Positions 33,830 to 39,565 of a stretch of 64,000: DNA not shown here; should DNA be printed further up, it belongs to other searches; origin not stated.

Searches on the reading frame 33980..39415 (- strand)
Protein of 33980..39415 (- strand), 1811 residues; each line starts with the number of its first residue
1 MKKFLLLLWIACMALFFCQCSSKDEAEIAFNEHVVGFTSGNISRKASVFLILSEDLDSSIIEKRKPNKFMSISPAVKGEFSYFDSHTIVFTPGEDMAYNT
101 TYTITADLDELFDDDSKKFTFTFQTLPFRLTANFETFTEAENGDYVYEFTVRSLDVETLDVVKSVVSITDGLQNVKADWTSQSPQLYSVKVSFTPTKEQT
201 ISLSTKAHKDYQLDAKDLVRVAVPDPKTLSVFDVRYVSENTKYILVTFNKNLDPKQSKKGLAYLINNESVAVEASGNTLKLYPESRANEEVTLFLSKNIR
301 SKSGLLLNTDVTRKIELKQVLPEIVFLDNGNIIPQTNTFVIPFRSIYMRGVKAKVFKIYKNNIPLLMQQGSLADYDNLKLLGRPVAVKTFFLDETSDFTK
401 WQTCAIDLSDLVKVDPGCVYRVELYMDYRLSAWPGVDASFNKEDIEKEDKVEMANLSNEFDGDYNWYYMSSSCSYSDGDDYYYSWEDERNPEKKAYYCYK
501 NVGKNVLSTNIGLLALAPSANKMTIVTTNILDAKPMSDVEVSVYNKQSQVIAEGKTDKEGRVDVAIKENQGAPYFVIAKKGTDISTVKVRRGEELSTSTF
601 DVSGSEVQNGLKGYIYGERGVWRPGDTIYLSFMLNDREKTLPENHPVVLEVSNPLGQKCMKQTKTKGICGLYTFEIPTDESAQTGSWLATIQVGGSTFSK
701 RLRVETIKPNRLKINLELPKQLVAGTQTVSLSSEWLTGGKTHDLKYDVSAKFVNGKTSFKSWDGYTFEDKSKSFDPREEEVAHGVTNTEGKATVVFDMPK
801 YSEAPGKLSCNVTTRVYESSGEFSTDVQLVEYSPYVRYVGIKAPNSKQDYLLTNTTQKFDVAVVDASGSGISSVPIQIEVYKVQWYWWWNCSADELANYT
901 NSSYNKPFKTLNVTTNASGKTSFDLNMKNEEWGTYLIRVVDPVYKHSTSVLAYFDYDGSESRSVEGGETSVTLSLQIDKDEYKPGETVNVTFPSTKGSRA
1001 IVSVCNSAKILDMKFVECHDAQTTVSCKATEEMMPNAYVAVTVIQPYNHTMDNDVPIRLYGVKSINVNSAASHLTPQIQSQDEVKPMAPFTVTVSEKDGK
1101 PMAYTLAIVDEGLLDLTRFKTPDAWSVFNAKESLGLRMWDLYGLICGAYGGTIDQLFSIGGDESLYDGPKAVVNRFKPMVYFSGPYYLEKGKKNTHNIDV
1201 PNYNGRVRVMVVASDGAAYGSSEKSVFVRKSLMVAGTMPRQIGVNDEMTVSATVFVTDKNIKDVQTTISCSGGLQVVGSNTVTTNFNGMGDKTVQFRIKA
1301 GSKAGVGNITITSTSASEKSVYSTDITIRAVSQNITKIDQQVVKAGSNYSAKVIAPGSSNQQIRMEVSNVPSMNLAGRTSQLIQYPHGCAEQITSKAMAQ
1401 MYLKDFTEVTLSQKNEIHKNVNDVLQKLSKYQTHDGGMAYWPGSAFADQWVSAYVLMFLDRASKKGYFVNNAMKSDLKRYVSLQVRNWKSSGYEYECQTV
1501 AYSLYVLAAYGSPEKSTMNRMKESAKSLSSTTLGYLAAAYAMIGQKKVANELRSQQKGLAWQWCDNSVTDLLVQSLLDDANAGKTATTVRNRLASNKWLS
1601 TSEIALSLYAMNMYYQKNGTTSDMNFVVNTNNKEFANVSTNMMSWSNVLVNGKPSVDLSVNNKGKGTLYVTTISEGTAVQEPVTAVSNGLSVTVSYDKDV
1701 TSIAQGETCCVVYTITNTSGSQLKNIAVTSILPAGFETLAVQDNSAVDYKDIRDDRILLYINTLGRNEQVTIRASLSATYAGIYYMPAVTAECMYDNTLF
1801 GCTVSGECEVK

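Call 51: search_protein_families(library=pfam, proteins=[window:33980-39415:-], max_evalue=0.00001)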
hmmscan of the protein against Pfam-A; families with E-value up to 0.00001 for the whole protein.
window:33980-39415:- (1811 aa): 8 families
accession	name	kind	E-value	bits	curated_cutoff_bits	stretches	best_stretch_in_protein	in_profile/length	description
PF17962.7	bMG6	-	2.1e-22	79.8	23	1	840-956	1-112/112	Bacterial macroglobulin domain 6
PF11974.14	bMG3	-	4.1e-22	78.5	34.9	1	509-606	2-102/103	Bacterial alpha-2-macroglobulin MG3 domain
PF07703.20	A2M_BRD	-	6.6e-21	75.5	22.7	1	973-1116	1-140/140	Alpha-2-macroglobulin bait region domain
PF01835.25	MG2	-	4.5e-18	65.8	32.8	1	612-704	1-96/96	MG2 domain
PF17973.7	bMG10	-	6.8e-13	49.4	26.2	1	1699-1796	22-129/131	Bacterial Alpha-2-macroglobulin MG10 domain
PF17972.7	bMG5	-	3.6e-11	44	26.5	1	711-821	2-114/127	Bacterial Alpha-2-macroglobulin MG5 domain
PF07678.20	TED_complement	-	1.6e-08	34.5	22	1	1376-1473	16-116/312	A-macroglobulin TED domain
PF00207.28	A2M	-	2.7e-08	34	21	1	1190-1265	12-89/92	Alpha-2-macroglobulin family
